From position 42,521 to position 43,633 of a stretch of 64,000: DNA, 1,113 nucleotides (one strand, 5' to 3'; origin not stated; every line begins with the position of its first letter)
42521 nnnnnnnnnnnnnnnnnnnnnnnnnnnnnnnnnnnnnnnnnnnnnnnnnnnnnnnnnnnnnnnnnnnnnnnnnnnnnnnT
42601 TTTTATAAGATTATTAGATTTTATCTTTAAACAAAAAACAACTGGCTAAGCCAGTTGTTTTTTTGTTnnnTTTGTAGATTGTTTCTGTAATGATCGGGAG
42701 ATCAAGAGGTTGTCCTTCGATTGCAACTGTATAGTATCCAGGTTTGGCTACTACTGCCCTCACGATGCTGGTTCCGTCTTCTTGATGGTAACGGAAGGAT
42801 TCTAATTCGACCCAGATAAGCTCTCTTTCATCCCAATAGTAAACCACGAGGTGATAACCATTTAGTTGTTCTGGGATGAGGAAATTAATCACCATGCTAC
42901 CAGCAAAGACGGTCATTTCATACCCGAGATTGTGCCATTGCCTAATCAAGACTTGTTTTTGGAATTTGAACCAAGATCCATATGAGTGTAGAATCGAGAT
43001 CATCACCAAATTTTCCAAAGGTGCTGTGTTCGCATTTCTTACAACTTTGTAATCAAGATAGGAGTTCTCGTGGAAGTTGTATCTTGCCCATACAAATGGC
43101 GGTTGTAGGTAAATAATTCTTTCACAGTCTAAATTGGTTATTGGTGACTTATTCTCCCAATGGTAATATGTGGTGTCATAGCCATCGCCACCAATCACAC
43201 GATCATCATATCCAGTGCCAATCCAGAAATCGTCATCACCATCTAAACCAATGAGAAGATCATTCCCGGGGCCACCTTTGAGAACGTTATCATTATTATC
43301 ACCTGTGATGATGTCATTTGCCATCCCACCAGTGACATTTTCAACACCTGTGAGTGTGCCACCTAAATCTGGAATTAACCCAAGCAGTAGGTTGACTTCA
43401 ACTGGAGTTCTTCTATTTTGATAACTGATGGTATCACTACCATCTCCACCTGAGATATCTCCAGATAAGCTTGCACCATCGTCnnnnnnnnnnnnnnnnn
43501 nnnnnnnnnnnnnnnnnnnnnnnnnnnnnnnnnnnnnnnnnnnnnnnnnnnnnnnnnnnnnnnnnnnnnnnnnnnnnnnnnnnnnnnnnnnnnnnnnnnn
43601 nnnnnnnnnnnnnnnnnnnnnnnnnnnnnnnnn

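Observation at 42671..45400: C-terminal RTX-like calcium-binding repeat region followed by a distinct ~155-aa terminal domain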

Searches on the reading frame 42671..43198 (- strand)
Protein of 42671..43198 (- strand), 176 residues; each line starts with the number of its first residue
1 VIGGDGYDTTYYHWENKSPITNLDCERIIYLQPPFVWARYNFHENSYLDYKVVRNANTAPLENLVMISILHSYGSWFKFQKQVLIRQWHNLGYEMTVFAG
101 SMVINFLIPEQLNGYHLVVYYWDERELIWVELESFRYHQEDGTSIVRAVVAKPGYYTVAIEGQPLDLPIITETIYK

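Call 7: search_protein_families(library=pfam, proteins=[window:42671-43198:-], max_evalue=1)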
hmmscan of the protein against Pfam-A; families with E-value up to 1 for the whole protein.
window:42671-43198:- (176 aa): 0 families

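Call 8: search_protein_families(library=ncbifam, proteins=[window:42671-43198:-], max_evalue=1)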
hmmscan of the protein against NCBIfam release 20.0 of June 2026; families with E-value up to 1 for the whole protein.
window:42671-43198:- (176 aa): 0 families

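Call 15: find_homologous_proteins(query=window:42671-43198:-, max_evalue=0.01)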
Query window:42671-43198:-: 10 candidates shared short words with the query, none scored E <= 0.01.

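Call 22: search_solved_structures(query=window:42671-43171:-, max_evalue=10)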
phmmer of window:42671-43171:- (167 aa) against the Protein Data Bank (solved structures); distinct sequences matched with E-value up to 10: 0.

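Call 25: search_protein_representatives(protein=window:42671-43171:-)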
Query: 167 residues. Proteins with E-value up to 0.001 (for the whole library): 2; up to 1e-10: 1; up to 1e-30: 1. The best 2 are listed.
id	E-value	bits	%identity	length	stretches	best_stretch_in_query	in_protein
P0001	1.8e-76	272.2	69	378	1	1-167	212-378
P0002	4.3e-06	42.9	29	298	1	49-155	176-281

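Call 27: find_encoding_contigs(protein=P0001, flank=10000, max_places=5)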
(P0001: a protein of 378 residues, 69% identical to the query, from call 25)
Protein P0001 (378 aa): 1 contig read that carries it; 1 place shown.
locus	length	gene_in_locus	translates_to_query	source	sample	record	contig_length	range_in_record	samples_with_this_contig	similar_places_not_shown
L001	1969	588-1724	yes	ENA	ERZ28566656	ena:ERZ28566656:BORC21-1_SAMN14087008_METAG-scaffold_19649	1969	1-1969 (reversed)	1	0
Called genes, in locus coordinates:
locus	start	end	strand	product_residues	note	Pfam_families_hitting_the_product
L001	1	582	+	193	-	?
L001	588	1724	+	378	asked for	-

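Call 28: find_encoding_contigs(protein=P0002, flank=10000, max_places=5)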
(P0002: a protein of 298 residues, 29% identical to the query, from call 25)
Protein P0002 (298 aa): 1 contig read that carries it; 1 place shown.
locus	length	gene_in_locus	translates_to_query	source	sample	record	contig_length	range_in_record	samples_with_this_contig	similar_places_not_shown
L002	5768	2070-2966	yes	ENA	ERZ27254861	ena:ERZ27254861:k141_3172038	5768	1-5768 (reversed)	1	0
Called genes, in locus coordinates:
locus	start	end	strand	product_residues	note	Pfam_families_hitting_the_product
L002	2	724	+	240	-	?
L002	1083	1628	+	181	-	PF03352:Adenine_glyco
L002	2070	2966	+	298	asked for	PF00353:HemolysinCabind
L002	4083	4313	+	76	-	-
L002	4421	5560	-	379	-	PF01609:DDE_Tnp_1 (weak)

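Call 32: find_homologous_proteins(query=A1, max_evalue=0.01)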
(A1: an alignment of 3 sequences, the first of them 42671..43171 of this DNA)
Query A1 (3 sequences) (167 aa, profile of the alignment): 1 proteins with E <= 0.01 among 2337 candidates.
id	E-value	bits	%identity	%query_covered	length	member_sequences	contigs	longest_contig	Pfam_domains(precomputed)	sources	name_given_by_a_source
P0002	2.8e-68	247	28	65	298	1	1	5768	PF00353.26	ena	-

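Call 35: find_related_loci(query=A1, collection=genome_contigs, flank=10000)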
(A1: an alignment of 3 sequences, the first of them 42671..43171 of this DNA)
Query A1 (167 aa) in genome_contigs; peptide patterns used: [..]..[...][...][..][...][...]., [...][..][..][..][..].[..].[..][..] (x = any residue, [..] = any of these).
62 stretches matched a pattern; 1 encode a relative of the query (tblastn E <= 1e-3); 1 distinct loci.
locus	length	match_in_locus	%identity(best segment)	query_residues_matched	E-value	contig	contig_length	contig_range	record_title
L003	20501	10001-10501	78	1-167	1e-93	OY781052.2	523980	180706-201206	MAG: Anaerolineales bacterium isolate 8f30ff37-2813-42b5-9c00-6db16bde24f3 genome assembly, chromosome: 1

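Call 38: search_protein_families(library=pfam, proteins=[L003:10607-12358:-, L003:12438-14795:-, L003:14770-15345:-, L003:15499-15861:-, L003:16263-18995:-, L003:18892-20481:-], max_evalue=0.00001)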
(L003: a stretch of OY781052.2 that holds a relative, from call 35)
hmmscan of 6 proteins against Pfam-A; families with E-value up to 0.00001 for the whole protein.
L003:10607-12358:- (583 aa): 16 families
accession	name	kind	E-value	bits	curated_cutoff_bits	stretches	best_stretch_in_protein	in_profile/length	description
PF07719.23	TPR_2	-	3.2e-34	114.6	27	0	254-285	3-34/34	Tetratricopeptide repeat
PF00515.34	TPR_1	-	1.3e-33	113.9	27.8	0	254-285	3-34/34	Tetratricopeptide repeat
PF13432.12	TPR_16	-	1.6e-28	99.2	32.7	0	469-522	8-61/65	Tetratricopeptide repeat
PF13181.12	TPR_8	-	5.2e-23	79.6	25.7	0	186-217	3-34/34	Tetratricopeptide repeat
PF13414.12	TPR_11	-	1e-22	80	26.8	1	262-300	4-42/42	TPR repeat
PF14559.12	TPR_19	-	3.7e-17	62.9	25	0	195-238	2-45/68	Tetratricopeptide repeat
PF13428.12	TPR_14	-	5.9e-17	60.9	23.5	0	188-225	5-42/44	Tetratricopeptide repeat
PF13174.12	TPR_6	-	6.2e-15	55.2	26.3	0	185-209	1-25/33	Tetratricopeptide repeat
PF23914.1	TPR_CcmH_CycH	-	5.9e-13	49.4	42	0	191-248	57-114/158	Cytochrome c-type biogenesis protein H TPR domain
PF13431.12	TPR_17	-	7.6e-13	48.1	24.4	0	143-172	2-31/34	Tetratricopeptide repeat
PF13424.12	TPR_12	-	2.5e-12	47.3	30.1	0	484-557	3-76/77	Tetratricopeptide repeat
PF12895.13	ANAPC3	-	3.3e-12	46.9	27.2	1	135-210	4-82/82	Anaphase-promoting complex, cyclosome, subunit 3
PF13371.12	TPR_9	-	4.7e-11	43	35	0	261-324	4-67/73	Tetratricopeptide repeat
PF03704.23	BTAD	-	2e-07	31.9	22.1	0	157-240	34-118/146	Bacterial transcriptional activator domain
PF24575.1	TPR_Slam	-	2.4e-06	28.3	35.2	0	259-305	54-100/104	Surface lipoprotein assembly modifier, N-terminal TPR repeats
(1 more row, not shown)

L003:12438-14795:- (785 aa): 1 family
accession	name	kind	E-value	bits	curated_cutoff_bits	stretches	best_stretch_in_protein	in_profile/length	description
PF07676.18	PD40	-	4.4e-10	39.7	20.9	0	560-579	8-29/38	WD40-like Beta Propeller Repeat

L003:14770-15345:- (191 aa): 3 families
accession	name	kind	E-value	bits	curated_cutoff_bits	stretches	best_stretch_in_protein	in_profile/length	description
PF04542.20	Sigma70_r2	-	1.6e-13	50.7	24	1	35-101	1-69/71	Sigma-70 region 2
PF08281.18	Sigma70_r4_2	-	1.3e-09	38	25.7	1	131-182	3-54/54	Sigma-70, region 4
PF04545.22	Sigma70_r4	-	6.2e-07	29.3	24.1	1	135-173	1-39/50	Sigma-70, region 4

L003:15499-15861:- (120 aa): 1 family
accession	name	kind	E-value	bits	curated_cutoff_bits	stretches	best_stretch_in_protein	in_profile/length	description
PF01641.26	SelR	-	5.4e-43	146.1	24.9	1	6-117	1-115/116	SelR domain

L003:16263-18995:- (910 aa): 1 family
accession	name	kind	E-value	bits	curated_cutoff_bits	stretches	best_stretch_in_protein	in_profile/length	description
PF01493.24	GXGXG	-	1.9e-10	41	32.5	1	699-857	30-174/190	GXGXG motif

L003:18892-20481:- (529 aa): 2 families
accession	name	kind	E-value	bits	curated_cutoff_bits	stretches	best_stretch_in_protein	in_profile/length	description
PF01645.23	Glu_synthase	-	1.6e-90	304.4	20.4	1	179-494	54-369/369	Conserved region in glutamate synthase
PF01070.24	FMN_dh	-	2.4e-06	27.3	24.9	1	392-435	266-309/350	FMN-dependent dehydrogenase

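Call 53: predict_structure(alignment_id=A1)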
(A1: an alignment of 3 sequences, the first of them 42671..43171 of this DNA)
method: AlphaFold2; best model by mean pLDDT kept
length: 167 residues; sequences in the alignment: 3
mean_pLDDT: 43.7   pTM: 0.43
mean pLDDT of the five models: 43.7, 43.6, 42.3, 41.3, 38.9
residues with pLDDT >= 90: 0; 70-90: 12; 50-70: 50; < 50: 105
segments of 3 or more residues with pLDDT < 50: 1-87, 89-92, 155-167
pLDDT, mean of each block of 10 residues (from residue 1): 23 27 28 26 30 35 30 34 43 57 64 68 71 68 60 47 29
secondary structure, 60 per line:
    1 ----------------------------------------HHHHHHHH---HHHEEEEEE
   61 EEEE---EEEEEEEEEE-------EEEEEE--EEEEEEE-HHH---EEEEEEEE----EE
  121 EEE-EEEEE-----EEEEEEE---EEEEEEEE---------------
elements in order: H41-48 E55-64 E68-77 E85-90 E93-99 E107-114 E119-123 E125-129 E135-141 E145-152

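Call 55: fold_search(model_id=the predicted structure, library=pdb)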
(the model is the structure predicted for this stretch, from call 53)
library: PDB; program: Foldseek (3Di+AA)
matches with E <= 10: 762; with E <= 0.001: 0
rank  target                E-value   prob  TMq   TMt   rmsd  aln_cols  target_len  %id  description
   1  5axg_B                2.7e-02  0.97  0.29  0.10   3.6        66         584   11  Crystal structure of thermophilic dextranase from Thermoanaerobacter pseudethanolicus (released 2015-11-11)
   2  5axh_A                5.6e-02  0.95  0.29  0.10   3.5        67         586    7  Crystal structure of thermophilic dextranase from Thermoanaerobacter pseudethanolicus, D312G mutant in complex with is (released 2015-11-11)
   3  2oj5_A                6.3e-02  0.80  0.29  0.30   6.5       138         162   10  Crystal Structure of Reovirus T3D Attachment Protein Sigma1 head domain wild-type at 1.75 A resolution (released 2007-02-13)
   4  2oj5_B                6.6e-02  0.77  0.29  0.30   6.4       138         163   10  Crystal Structure of Reovirus T3D Attachment Protein Sigma1 head domain wild-type at 1.75 A resolution (released 2007-02-13)
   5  5axh_B                7.4e-02  0.92  0.29  0.10   3.6        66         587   11  Crystal structure of thermophilic dextranase from Thermoanaerobacter pseudethanolicus, D312G mutant in complex with is (released 2015-11-11)
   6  2oj5_D                7.4e-02  0.77  0.29  0.30   6.5       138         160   10  Crystal Structure of Reovirus T3D Attachment Protein Sigma1 head domain wild-type at 1.75 A resolution (released 2007-02-13)
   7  2oj6_D                7.4e-02  0.77  0.29  0.30   6.5       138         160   10  Crystal Structure of Reovirus T3D Attachment Protein Sigma1 head domain D345N mutant (released 2007-02-13)
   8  2oj6_A                7.4e-02  0.75  0.29  0.30   6.5       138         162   10  Crystal Structure of Reovirus T3D Attachment Protein Sigma1 head domain D345N mutant (released 2007-02-13)
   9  2oj5_E                7.8e-02  0.75  0.29  0.30   6.5       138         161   10  Crystal Structure of Reovirus T3D Attachment Protein Sigma1 head domain wild-type at 1.75 A resolution (released 2007-02-13)
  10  2dmb_MODEL_1_A        8.7e-02  0.80  0.29  0.36   8.8        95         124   16  Solution structure of the 15th Filamin domain from human Filamin-B (released 2006-10-20)
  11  3rgh_A                9.2e-02  0.87  0.29  0.44   6.5        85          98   21  Structure of filamin A immunoglobulin-like repeat 10 from Homo sapiens (released 2011-08-03)
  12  3s6x_A                9.7e-02  0.60  0.27  0.19   7.0       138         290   10  Structure of reovirus attachment protein sigma1 in complex with alpha-2,3-sialyllactose (released 2011-11-23)
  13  3s6x_C                1.0e-01  0.69  0.29  0.19   6.4       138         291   10  Structure of reovirus attachment protein sigma1 in complex with alpha-2,3-sialyllactose (released 2011-11-23)
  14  2oj6_E                1.0e-01  0.57  0.27  0.28   7.0       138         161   10  Crystal Structure of Reovirus T3D Attachment Protein Sigma1 head domain D345N mutant (released 2007-02-13)
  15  5axg_A                1.1e-01  0.87  0.29  0.10   3.6        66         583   11  Crystal structure of thermophilic dextranase from Thermoanaerobacter pseudethanolicus (released 2015-11-11)
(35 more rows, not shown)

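Call 62: find_related_loci(query=A3, collection=metagenome_contigs, flank=10000)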
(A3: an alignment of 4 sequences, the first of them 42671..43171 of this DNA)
Query A3 (167 aa) in metagenome_contigs; peptide patterns used: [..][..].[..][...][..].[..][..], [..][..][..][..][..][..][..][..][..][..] (x = any residue, [..] = any of these).
257 stretches matched a pattern, but none encodes a relative of the query by tblastn (E <= 1e-3).

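Call 68: search_protein_families(library=pfam, alignment_id=A3, max_evalue=10)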
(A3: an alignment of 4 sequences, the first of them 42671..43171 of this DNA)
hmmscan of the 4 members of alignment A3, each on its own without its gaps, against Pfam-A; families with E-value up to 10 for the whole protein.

A. member 1, window:42671-43171:- (167 aa): 0 families

B. families by the number of members that match (of 4 scanned): 0 families

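Call 69: search_solved_structures(query=A3, max_evalue=10, show_alignments=2)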
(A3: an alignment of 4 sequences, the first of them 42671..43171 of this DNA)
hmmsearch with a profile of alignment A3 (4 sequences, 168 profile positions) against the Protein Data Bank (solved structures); distinct sequences matched with E-value up to 10: 2.
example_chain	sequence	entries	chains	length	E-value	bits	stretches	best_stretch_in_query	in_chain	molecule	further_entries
7om2_A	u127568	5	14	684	0.9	12.6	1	93-146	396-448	RNA-dependent RNA polymerase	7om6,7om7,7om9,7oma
4xha_A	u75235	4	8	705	0.93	12.5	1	93-146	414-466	RNA-dependent RNA polymerase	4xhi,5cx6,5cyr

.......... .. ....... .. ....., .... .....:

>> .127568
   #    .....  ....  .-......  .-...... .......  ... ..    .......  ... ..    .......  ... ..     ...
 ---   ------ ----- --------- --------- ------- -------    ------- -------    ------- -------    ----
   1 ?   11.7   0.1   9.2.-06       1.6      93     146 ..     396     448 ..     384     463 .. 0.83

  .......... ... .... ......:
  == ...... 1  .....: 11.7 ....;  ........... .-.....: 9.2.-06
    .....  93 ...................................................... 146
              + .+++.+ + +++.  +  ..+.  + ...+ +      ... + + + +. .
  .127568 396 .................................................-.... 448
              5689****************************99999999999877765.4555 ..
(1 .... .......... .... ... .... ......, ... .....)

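Call 79: search_dna_similar(query=window:42671-43171:-, collection=plasmids, mode=protein, max_evalue=0.01, max_rows=10)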
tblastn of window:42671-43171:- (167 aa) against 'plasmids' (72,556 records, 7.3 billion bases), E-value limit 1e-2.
No match.

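Call 85: search_protein_families(library=ncbifam, alignment_id=A3, max_evalue=10)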
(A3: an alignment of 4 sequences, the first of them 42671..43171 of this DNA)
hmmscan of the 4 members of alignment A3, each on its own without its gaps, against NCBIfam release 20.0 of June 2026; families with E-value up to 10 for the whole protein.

A. member 1, window:42671-43171:- (167 aa): 0 families

B. families by the number of members that match (of 4 scanned): 2 families
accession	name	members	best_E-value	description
NF006432.0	PRK08706.1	1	0.018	lipid A biosynthesis lauroyl acyltransferase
TIGR00688.1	rarD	1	0.085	EamA family transporter RarD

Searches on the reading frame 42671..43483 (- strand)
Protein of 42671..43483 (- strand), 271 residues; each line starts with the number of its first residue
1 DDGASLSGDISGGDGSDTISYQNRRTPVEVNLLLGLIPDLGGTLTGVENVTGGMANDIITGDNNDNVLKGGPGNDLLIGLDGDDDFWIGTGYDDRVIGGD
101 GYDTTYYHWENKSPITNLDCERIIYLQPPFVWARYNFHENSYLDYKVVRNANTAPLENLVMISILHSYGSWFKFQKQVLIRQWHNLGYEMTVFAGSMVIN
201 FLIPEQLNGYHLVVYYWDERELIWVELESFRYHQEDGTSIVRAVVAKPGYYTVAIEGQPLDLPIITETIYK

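Call 39: predict_structure(alignment_id=A2)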
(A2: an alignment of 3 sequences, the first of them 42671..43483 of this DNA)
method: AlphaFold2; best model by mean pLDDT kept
length: 271 residues; sequences in the alignment: 3
mean_pLDDT: 50.6   pTM: 0.45
mean pLDDT of the five models: 50.6, 50.5, 46.1, 46.1, 44.3
residues with pLDDT >= 90: 0; 70-90: 38; 50-70: 121; < 50: 112
segments of 3 or more residues with pLDDT < 50: 1-7, 22-45, 126-196, 265-271
pLDDT, mean of each block of 10 residues (from residue 1): 44 61 37 30 51 76 72 80 70 74 59 56 44 27 28 26 29 27 31 46 57 62 63 61 57 56 42 26
secondary structure, 60 per line:
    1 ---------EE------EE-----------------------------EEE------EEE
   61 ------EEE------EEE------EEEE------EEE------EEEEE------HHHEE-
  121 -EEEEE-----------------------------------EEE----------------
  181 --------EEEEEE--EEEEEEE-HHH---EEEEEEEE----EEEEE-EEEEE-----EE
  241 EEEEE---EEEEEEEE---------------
elements in order: E49-51 E58-60 E67-69 E76-78 E85-88 E95-97 E104-108 E122-126 E162-164 E189-194 E197-203 E211-218 E223-227 E229-233 E239-245 E249-256

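Call 67: fold_search(model_id=the predicted structure, library=pdb)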
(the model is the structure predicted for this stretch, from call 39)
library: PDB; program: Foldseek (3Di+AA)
matches with E <= 10: 1249; with E <= 0.001: 0
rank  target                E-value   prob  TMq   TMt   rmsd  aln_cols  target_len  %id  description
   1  1kap_P                2.2e-02  0.97  0.18  0.11  11.5       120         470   28  THREE-DIMENSIONAL STRUCTURE OF THE ALKALINE PROTEASE OF PSEUDOMONAS AERUGINOSA: A TWO-DOMAIN PROTEIN WITH A CALCIUM BI (released 1995-10-15)
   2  5axh_A                2.7e-02  0.99  0.19  0.09   7.5        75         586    9  Crystal structure of thermophilic dextranase from Thermoanaerobacter pseudethanolicus, D312G mutant in complex with is (released 2015-11-11)
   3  5axg_A                3.1e-02  0.98  0.19  0.10   7.5        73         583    8  Crystal structure of thermophilic dextranase from Thermoanaerobacter pseudethanolicus (released 2015-11-11)
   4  3vi1_A                3.3e-02  1.00  0.23  0.14   9.6       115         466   30  Crystal structure of Pseudomonas aerginosa alkaline protease complexed with Substance P(1-6) (released 2012-09-19)
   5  5axg_B                3.3e-02  0.98  0.19  0.10   7.5        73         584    8  Crystal structure of thermophilic dextranase from Thermoanaerobacter pseudethanolicus (released 2015-11-11)
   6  1af0                  3.5e-02  0.91  0.19  0.12  12.6       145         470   25  SERRATIA PROTEASE IN COMPLEX WITH INHIBITOR (released 1998-03-25)
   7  3hb2                  4.3e-02  0.99  0.20  0.12  11.0       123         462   27  PrtC methionine mutants: M226I (released 2009-08-04)
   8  5axh_B                4.3e-02  0.97  0.19  0.10   7.5        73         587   10  Crystal structure of thermophilic dextranase from Thermoanaerobacter pseudethanolicus, D312G mutant in complex with is (released 2015-11-11)
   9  1k7g                  4.3e-02  0.95  0.18  0.11  11.6       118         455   28  PrtC from Erwinia chrysanthemi (released 2002-10-19)
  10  6e1r_A                4.5e-02  0.14  0.14  0.09  17.5       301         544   11  Crystal structure of the Acinetobacter phage vB_ApiP_P1 tailspike protein (released 2019-07-17)
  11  5d7w                  4.8e-02  0.99  0.22  0.13  10.1       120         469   28  Crystal structure of serralysin (released 2016-01-13)
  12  1go8                  5.0e-02  0.98  0.20  0.12  11.0       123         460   27  The metzincin's methionine: PrtC M226L mutant (released 2002-10-17)
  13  1srp                  5.6e-02  0.97  0.23  0.14  10.9       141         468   27  STRUCTURAL ANALYSIS OF SERRATIA PROTEASE (released 1995-02-14)
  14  1k7q                  5.6e-02  0.93  0.18  0.11  11.6       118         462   28  PrtC from Erwinia chrysanthemi: E189A mutant (released 2002-10-20)
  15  3hbu_P                6.2e-02  0.97  0.18  0.11   9.8       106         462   29  PrtC methionine mutants: M226H DESY (released 2009-07-21)
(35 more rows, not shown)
